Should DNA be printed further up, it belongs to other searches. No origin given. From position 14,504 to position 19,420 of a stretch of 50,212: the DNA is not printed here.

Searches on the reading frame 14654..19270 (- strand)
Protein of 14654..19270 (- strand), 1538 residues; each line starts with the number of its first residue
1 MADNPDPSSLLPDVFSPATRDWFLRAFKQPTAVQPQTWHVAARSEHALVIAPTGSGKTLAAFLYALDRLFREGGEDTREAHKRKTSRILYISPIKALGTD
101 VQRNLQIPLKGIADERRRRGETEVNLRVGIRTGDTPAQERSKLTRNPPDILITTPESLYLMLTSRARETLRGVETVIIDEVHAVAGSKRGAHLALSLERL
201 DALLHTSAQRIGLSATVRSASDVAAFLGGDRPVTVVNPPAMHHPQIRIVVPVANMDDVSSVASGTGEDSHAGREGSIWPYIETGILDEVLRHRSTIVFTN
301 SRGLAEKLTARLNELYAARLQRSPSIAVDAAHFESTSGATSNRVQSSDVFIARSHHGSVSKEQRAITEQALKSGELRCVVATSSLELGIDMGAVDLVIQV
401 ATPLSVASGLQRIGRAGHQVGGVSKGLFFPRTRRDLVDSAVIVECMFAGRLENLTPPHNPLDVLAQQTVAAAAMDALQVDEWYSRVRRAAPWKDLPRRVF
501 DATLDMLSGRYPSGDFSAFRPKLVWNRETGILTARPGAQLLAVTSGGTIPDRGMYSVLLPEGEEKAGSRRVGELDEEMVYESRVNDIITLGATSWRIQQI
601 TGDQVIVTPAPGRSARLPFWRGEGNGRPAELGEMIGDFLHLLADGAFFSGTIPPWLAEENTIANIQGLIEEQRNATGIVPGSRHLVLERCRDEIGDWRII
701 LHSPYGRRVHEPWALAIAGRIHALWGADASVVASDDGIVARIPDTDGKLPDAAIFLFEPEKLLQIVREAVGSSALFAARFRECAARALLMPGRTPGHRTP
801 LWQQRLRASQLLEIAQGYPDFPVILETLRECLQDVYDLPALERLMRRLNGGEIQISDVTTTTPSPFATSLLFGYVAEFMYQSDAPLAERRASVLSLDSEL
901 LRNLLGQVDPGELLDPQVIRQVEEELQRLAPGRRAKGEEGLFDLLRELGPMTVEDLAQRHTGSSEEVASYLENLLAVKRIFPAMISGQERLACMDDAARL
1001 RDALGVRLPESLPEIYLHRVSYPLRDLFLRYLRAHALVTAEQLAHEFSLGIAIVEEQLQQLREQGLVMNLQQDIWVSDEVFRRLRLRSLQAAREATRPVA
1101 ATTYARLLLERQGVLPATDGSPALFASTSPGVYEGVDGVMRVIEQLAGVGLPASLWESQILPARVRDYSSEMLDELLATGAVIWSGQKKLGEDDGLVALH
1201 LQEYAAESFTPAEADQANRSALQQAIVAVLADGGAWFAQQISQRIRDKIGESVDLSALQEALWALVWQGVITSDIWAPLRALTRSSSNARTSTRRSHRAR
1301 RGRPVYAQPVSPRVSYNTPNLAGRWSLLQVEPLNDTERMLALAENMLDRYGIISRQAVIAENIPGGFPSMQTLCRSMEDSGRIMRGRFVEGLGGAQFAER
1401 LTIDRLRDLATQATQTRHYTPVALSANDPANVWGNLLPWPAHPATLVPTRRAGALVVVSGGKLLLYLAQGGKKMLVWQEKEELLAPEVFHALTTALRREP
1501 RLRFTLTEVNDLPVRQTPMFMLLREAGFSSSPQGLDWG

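Call 10: search_protein_families(proteins=[window:14654-19270:-], library=ncbifam)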
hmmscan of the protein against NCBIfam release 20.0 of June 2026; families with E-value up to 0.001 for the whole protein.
window:14654-19270:- (1538 aa): 26 families (the best 25 are shown)
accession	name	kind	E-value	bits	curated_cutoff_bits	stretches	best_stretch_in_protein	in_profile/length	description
NF007284.0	PRK09751.1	equivalog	0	3406.1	1496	1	1-1538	1-1538/1538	ATP-dependent helicase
NF010338.0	PRK13767.1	equivalog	1.8e-172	575.7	849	1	13-883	17-851/877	ATP-dependent helicase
TIGR04121.1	DEXH_lig_assoc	equivalog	4e-127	425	850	2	355-881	282-788/804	ligase-associated DNA damage response DEXH box helicase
TIGR03817.1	DECH_helic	hypoth_equivalog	1.2e-29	103.2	874.1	1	24-477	31-430/742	helicase/secretion neighborhood putative DEAH-box helicase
NF002654.0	PRK02362.1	equivalog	4e-24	84.9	887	1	46-400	41-354/739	ATP-dependent DNA helicase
NF001308.0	PRK00254.1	equivalog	5.2e-22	77.8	1216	1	45-399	40-345/720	ATP-dependent DNA helicase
NF041067.1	DpdJ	equivalog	1e-21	76.4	800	2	140-233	322-421/1482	protein DpdJ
NF040935.1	helicase_Hel308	equivalog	7.9e-16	57.3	1200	1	45-398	43-356/704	ATP-dependent DNA helicase Hel308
NF008394.0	PRK11192.1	equivalog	4e-13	49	507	1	26-182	22-159/441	ATP-dependent RNA helicase SrmB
NF041063.1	DpdF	equivalog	1e-11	44.2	550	1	38-185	152-283/813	protein DpdF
NF010337.0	PRK13766.1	equivalog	1.7e-11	43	610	2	356-423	406-472/781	Hef nuclease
NF002251.0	PRK01172.1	equivalog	7.4e-11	41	891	2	47-228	40-190/674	ATP-dependent DNA helicase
NF053710.1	RNA_heli_RhlE2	exception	2.1e-09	36.4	925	1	27-107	21-101/635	RNA helicase RhlE2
NF053631.1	RNA_helic_CshA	equivalog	4e-09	35.8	646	1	350-476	262-385/434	degradosome RNA helicase CshA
TIGR00614.1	recQ_fam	subfamily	2.7e-08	33.1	219.8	1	343-419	245-320/470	RecQ family ATP-dependent DNA helicase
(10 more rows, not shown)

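Call 24: find_homologous_proteins(query=window:14657-19270:-, max_evalue=1e-50)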
Query window:14657-19270:- (1538 aa): 8000 proteins with E <= 1e-50 among 8000 candidates; the best 120 are listed.
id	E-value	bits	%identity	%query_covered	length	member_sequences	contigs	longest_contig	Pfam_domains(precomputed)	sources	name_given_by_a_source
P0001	0.0e+0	3411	99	100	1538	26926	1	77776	PF00270.36,PF23236.2,PF23234.2,PF00271.38,PF19306.6,PF08494.17,PF04851.22,PF23235.2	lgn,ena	-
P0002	0.0e+0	3255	95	100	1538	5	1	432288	PF00270.36,PF23236.2,PF23234.2,PF00271.38,PF19306.6,PF08494.17,PF04851.22,PF23235.2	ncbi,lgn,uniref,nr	ncbi:ATP-dependent helicase [Escherichia sp. E4694]|uniref:ATP-dependent helicase n=1 Tax=Escherichi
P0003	0.0e+0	3228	93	100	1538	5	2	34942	PF00270.36,PF23236.2,PF23234.2,PF00271.38,PF19306.6,PF08494.17,PF04851.22,PF23235.2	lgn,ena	-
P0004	0.0e+0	3226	93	100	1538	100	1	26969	PF00270.36,PF23236.2,PF23234.2,PF00271.38,PF19306.6,PF08494.17,PF04851.22,PF23235.2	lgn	-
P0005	0.0e+0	3208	100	69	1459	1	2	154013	PF00270.36,PF23236.2,PF23234.2,PF00271.38,PF19306.6,PF08494.17,PF04851.22,PF23235.2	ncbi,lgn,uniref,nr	ncbi:ATP-dependent helicase [Escherichia coli]|uniref:ATP-dependent helicase n=1 Tax=Escherichia col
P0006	0.0e+0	3129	92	100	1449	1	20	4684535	PF00270.36,PF23236.2,PF23234.2,PF00271.38,PF19306.6,PF08494.17,PF04851.22,PF23235.2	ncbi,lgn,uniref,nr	ncbi:ATP-dependent helicase [Shigella dysenteriae]|uniref:ATP-dependent helicase superfamily protein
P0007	0.0e+0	3127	92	100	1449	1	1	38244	PF00270.36,PF23236.2,PF23234.2,PF00271.38,PF19306.6,PF08494.17,PF04851.22,PF23235.2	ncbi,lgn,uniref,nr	ncbi:ATP-dependent helicase [Shigella dysenteriae]|uniref:ATP-dependent helicase n=1 Tax=Shigella dy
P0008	0.0e+0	3126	92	100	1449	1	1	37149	PF00270.36,PF23236.2,PF23234.2,PF00271.38,PF19306.6,PF08494.17,PF04851.22,PF23235.2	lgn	-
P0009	0.0e+0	3125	92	100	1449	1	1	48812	PF00270.36,PF23236.2,PF23234.2,PF00271.38,PF19306.6,PF08494.17,PF04851.22,PF23235.2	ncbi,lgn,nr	ncbi:ATP-dependent helicase [Shigella dysenteriae]|nr:ATP-dependent helicase [Shigella dysenteriae]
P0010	0.0e+0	3117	99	72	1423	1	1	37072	PF00270.36,PF23236.2,PF23234.2,PF00271.38,PF19306.6,PF08494.17,PF04851.22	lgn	-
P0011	0.0e+0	3071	89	100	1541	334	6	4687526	PF00270.36,PF23236.2,PF23234.2,PF00271.38,PF19306.6,PF08494.17,PF04851.22,PF23235.2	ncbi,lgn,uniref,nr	ncbi:ATP-dependent helicase [Escherichia albertii]|uniref:ATP-dependent helicase n=1 Tax=Escherichia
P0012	0.0e+0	3009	97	73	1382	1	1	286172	PF00270.36,PF23236.2,PF23234.2,PF00271.38,PF19306.6,PF08494.17,PF04851.22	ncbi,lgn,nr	ncbi:TPA: ATP-dependent helicase [Escherichia coli]|nr:ATP-dependent helicase [Escherichia coli]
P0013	0.0e+0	2961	99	66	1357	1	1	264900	PF00270.36,PF23236.2,PF23234.2,PF19306.6,PF08494.17,PF04851.22,PF23235.2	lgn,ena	-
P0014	0.0e+0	2950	98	71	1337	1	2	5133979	PF00270.36,PF23236.2,PF23234.2,PF00271.38,PF19306.6,PF08494.17,PF04851.22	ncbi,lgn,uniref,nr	ncbi:ATP-dependent helicase [Escherichia coli]|uniref:ATP-dependent helicase n=1 Tax=Escherichia col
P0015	0.0e+0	2786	99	62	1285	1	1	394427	PF00270.36,PF23236.2,PF23234.2,PF08494.17,PF04851.22,PF23235.2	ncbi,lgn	ncbi:ATP-dependent helicase [Escherichia coli]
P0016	0.0e+0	2641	76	100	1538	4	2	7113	PF00270.36,PF23236.2,PF23234.2,PF00271.38,PF19306.6,PF08494.17,PF04851.22,PF23235.2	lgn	-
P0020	0.0e+0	2553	74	99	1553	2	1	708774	PF00270.36,PF23236.2,PF23234.2,PF00271.38,PF19306.6,PF08494.17,PF04851.22,PF23235.2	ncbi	-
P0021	0.0e+0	2550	74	100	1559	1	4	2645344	PF00270.36,PF23236.2,PF23234.2,PF00271.38,PF19306.6,PF08494.17,PF04851.22,PF23235.2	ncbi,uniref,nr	ncbi:ATP-dependent helicase [Citrobacter amalonaticus]|uniref:ATP-dependent helicase n=1 Tax=Citroba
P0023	0.0e+0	2547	73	99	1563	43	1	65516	PF00270.36,PF23236.2,PF23234.2,PF06224.19,PF00271.38,PF19306.6,PF08494.17,PF04851.22,PF23235.2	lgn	-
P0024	0.0e+0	2544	73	99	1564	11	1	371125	PF00270.36,PF23236.2,PF23234.2,PF00271.38,PF19306.6,PF08494.17,PF04851.22,PF23235.2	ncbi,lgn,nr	ncbi:ATP dependent helicase, Lhr family [Phytobacter palmae]|nr:ATP dependent helicase, Lhr family [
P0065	0.0e+0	2517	73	100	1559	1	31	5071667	PF00270.36,PF23236.2,PF23234.2,PF00271.38,PF19306.6,PF08494.17,PF04851.22,PF23235.2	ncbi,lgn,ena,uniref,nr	ncbi:ATP-dependent helicase [Citrobacter farmeri]|uniref:ATP-dependent helicase n=1 Tax=Citrobacter 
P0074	0.0e+0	2493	72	100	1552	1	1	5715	PF00270.36,PF23236.2,PF23234.2,PF00271.38,PF19306.6,PF08494.17,PF04851.22,PF23235.2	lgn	-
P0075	0.0e+0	2488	72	99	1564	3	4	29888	PF00270.36,PF23236.2,PF23234.2,PF00271.38,PF19306.6,PF08494.17,PF04851.22,PF23235.2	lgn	-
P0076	0.0e+0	2477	73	100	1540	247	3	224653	PF00270.36,PF23236.2,PF23234.2,PF00271.38,PF19306.6,PF08494.17,PF04851.22,PF23235.2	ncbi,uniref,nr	ncbi:ATP-dependent helicase [Escherichia fergusonii]|uniref:ATP-dependent helicase n=1 Tax=Escherich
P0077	0.0e+0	2474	72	100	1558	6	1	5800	PF00270.36,PF23236.2,PF23234.2,PF00271.38,PF19306.6,PF08494.17,PF04851.22,PF23235.2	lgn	-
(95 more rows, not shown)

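Call 25: find_encoding_contigs(protein=P0076, flank=3000, max_places=2)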
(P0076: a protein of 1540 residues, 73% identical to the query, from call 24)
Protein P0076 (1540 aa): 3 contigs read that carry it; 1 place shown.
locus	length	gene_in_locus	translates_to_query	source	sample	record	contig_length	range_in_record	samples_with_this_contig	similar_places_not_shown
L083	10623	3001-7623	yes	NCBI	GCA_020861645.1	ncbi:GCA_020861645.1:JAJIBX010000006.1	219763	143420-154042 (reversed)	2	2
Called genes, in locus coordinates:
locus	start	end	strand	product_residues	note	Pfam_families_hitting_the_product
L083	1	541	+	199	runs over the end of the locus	PF00440:TetR_N, PF16925:TetR_C_13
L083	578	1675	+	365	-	PF00724:Oxidored_FMN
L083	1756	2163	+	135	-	PF00903:Glyoxalase, PF13669:Glyoxalase_4, PF21701:GLOD4_C (weak)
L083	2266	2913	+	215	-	PF00929:RNase_T, PF16473:Rv2179c-like (faint)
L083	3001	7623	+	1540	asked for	PF00270:DEAD, PF04851:ResIII, PF00271:Helicase_C, PF19306:WHD_Lhr, PF08494:DEAD_assoc, PF23236:WHD_2nd_Lhr, PF23235:WHD_3rd_Lhr, PF23234:WHD_4th_Lhr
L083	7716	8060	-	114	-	PF00462:Glutaredoxin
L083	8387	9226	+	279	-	PF00877:NLPC_P60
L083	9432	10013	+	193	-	PF00081:Sod_Fe_N, PF02777:Sod_Fe_C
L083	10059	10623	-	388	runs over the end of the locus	PF06779:MFS_4 (weak), PF07690:MFS_1, PF00083:Sugar_tr (weak)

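Call 26: find_encoding_contigs(protein=P0065, flank=3000, max_places=2)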
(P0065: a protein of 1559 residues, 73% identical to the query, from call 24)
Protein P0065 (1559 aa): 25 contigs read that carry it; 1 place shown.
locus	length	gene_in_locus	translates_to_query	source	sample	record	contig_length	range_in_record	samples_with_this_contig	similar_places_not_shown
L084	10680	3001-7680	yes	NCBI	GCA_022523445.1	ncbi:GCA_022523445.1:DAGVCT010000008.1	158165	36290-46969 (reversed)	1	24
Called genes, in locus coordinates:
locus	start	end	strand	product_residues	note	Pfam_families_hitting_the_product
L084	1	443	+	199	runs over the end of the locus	PF00440:TetR_N, PF16925:TetR_C_13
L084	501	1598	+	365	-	PF00724:Oxidored_FMN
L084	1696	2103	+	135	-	PF00903:Glyoxalase, PF13669:Glyoxalase_4, PF18029:Glyoxalase_6 (weak), PF21701:GLOD4_C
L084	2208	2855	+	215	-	PF00929:RNase_T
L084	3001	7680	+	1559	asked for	PF00270:DEAD, PF04851:ResIII, PF00271:Helicase_C, PF19306:WHD_Lhr, PF08494:DEAD_assoc, PF23236:WHD_2nd_Lhr, PF23235:WHD_3rd_Lhr, PF23234:WHD_4th_Lhr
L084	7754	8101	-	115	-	PF00462:Glutaredoxin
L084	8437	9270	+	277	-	PF00877:NLPC_P60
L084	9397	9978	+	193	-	PF00081:Sod_Fe_N, PF02777:Sod_Fe_C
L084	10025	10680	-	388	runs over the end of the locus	PF06779:MFS_4, PF07690:MFS_1, PF00083:Sugar_tr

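Call 27: find_encoding_contigs(protein=P0021, flank=3000, max_places=2)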
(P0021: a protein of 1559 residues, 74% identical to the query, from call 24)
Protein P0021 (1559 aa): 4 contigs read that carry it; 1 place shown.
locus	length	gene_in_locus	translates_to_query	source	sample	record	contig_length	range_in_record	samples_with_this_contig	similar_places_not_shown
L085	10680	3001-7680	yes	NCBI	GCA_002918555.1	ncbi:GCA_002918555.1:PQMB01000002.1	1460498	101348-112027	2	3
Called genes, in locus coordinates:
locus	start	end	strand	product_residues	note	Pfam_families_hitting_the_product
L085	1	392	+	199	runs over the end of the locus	PF00440:TetR_N, PF16925:TetR_C_13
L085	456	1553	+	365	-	PF00724:Oxidored_FMN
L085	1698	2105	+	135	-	PF00903:Glyoxalase, PF13669:Glyoxalase_4, PF18029:Glyoxalase_6 (weak), PF21701:GLOD4_C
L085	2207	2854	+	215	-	PF00929:RNase_T, PF16473:Rv2179c-like (faint)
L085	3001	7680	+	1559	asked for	PF00270:DEAD, PF04851:ResIII (weak), PF00271:Helicase_C, PF19306:WHD_Lhr, PF08494:DEAD_assoc, PF23236:WHD_2nd_Lhr, PF23235:WHD_3rd_Lhr, PF23234:WHD_4th_Lhr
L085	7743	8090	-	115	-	PF00462:Glutaredoxin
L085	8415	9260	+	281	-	PF00877:NLPC_P60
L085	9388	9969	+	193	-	PF00081:Sod_Fe_N, PF02777:Sod_Fe_C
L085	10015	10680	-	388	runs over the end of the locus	PF06779:MFS_4 (weak), PF07690:MFS_1, PF00083:Sugar_tr (weak)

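Call 29: find_encoding_contigs(protein=P0016, flank=3000, max_places=2)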
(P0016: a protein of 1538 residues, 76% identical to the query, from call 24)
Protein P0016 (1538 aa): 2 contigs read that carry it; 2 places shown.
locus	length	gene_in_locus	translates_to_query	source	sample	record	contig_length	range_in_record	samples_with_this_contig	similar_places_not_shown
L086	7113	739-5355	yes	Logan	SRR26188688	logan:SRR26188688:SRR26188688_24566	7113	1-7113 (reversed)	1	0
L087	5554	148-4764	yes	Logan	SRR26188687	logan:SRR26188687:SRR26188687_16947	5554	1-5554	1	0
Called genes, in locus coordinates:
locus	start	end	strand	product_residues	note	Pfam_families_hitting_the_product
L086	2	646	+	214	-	?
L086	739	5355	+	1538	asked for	PF00270:DEAD, PF04851:ResIII, PF00271:Helicase_C, PF19306:WHD_Lhr, PF08494:DEAD_assoc, PF23236:WHD_2nd_Lhr, PF23235:WHD_3rd_Lhr, PF23234:WHD_4th_Lhr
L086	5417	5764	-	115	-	PF00462:Glutaredoxin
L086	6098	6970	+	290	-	PF00877:NLPC_P60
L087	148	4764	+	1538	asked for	PF00270:DEAD, PF04851:ResIII, PF00271:Helicase_C, PF19306:WHD_Lhr, PF08494:DEAD_assoc, PF23236:WHD_2nd_Lhr, PF23235:WHD_3rd_Lhr, PF23234:WHD_4th_Lhr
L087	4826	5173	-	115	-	PF00462:Glutaredoxin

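Call 30: find_encoding_contigs(protein=P0024, flank=3000, max_places=2)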
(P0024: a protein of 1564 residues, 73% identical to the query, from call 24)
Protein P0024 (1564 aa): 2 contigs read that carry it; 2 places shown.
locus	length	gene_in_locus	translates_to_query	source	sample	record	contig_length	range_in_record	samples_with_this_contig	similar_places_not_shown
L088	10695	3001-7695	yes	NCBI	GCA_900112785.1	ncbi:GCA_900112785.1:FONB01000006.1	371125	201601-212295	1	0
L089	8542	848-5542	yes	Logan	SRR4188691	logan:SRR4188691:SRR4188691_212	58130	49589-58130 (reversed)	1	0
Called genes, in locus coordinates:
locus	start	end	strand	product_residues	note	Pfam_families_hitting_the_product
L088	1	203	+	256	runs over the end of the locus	PF23023:Anti-Pycsar_Apyc1, PF00753:Lactamase_B (weak), PF12706:Lactamase_B_2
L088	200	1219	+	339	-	PF00356:LacI, PF13407:Peripla_BP_4 (faint), PF00532:Peripla_BP_1, PF13377:Peripla_BP_3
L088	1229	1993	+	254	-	PF00459:Inositol_P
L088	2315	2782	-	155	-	-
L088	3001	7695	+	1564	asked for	PF00270:DEAD, PF04851:ResIII (weak), PF00271:Helicase_C, PF19306:WHD_Lhr, PF08494:DEAD_assoc, PF23236:WHD_2nd_Lhr, PF23235:WHD_3rd_Lhr, PF23234:WHD_4th_Lhr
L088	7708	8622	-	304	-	PF00126:HTH_1, PF03466:LysR_substrate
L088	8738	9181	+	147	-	PF07366:SnoaL, PF12680:SnoaL_2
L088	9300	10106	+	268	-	-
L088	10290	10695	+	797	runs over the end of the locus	PF09364:XFP_N, PF03894:XFP, PF09363:XFP_C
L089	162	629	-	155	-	-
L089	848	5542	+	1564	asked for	PF00270:DEAD, PF04851:ResIII (weak), PF00271:Helicase_C, PF19306:WHD_Lhr, PF08494:DEAD_assoc, PF23236:WHD_2nd_Lhr, PF23235:WHD_3rd_Lhr, PF23234:WHD_4th_Lhr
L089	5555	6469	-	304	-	PF00126:HTH_1, PF03466:LysR_substrate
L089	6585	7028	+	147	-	PF07366:SnoaL, PF12680:SnoaL_2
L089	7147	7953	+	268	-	-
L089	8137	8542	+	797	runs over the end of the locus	PF09364:XFP_N, PF03894:XFP, PF09363:XFP_C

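Call 31: find_encoding_contigs(protein=P0020, flank=3000, max_places=2)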
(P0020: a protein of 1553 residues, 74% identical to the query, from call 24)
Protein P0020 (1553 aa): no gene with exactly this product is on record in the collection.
